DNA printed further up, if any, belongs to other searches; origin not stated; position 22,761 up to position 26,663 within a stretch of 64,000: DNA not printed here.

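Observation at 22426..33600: Accessory island immediately downstream of ssrA (tmRNA)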

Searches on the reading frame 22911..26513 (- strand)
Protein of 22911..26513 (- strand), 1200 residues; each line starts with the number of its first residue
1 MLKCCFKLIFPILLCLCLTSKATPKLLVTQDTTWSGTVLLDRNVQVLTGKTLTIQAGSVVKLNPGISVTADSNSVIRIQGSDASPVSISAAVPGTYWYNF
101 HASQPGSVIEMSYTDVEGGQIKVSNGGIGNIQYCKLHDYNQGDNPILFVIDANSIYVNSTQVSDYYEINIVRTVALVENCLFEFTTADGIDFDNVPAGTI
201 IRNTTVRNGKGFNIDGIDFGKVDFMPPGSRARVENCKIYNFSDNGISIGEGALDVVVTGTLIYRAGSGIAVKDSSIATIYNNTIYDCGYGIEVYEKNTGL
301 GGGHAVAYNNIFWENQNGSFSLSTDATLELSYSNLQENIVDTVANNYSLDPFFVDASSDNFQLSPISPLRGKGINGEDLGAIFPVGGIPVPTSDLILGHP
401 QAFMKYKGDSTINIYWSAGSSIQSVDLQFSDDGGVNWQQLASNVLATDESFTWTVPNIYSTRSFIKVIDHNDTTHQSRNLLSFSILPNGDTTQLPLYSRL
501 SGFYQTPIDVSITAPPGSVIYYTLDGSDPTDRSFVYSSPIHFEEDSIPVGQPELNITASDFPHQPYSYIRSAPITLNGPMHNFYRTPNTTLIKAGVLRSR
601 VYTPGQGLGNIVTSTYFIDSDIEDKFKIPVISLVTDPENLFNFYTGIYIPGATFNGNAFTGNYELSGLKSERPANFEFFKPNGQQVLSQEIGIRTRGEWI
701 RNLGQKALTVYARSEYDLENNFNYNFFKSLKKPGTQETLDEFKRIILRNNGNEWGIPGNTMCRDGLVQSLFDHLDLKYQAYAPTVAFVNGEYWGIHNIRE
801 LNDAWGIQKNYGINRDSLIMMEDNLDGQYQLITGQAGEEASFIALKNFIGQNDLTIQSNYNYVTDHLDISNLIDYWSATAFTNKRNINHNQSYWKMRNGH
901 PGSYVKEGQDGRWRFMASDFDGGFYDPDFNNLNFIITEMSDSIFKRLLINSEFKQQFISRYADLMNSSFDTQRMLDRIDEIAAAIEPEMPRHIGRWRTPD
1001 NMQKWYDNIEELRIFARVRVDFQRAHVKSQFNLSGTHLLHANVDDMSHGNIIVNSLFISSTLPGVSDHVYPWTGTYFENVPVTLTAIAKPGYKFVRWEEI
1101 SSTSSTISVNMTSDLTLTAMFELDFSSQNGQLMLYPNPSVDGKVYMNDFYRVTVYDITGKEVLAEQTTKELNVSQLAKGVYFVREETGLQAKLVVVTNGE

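Call 5: search_protein_families(library=pfam, proteins=[window:22911-26513:-], max_evalue=0.01)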
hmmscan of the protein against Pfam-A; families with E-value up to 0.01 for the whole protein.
window:22911-26513:- (1200 aa): 7 families
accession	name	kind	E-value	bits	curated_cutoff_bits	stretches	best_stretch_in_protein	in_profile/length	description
PF08757.17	CotH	-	1.5e-35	123.7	23.8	1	693-1019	1-318/322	CotH kinase protein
PF13290.12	CHB_HEX_C_1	-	3.7e-12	46.4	22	1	501-544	3-47/67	Chitobiase/beta-hexosaminidase C-terminal domain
PF13229.12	Beta_helix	-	5.6e-12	46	25.9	1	175-327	11-149/158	Right handed beta helix region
PF13287.12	Fn3_assoc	-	2.8e-11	43.8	23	1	510-616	1-59/59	Fn3 associated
PF18962.6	Por_Secre_tail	-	1.6e-09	38.4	27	1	1134-1190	1-67/75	Secretion system C-terminal sorting domain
PF18998.6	Flg_new_2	-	3.8e-08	33.6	23.6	1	1073-1123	16-71/73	Divergent InlB B-repeat domain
PF05048.19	NosD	-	0.0016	18.4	23.6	1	178-317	57-174/212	Periplasmic copper-binding protein (NosD)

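Call 81: find_encoding_contigs(protein=window:22911-26513:-, flank=6000, max_places=8)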
Protein window:22911-26513:- (1200 aa): no gene with exactly this product is on record in the collection.
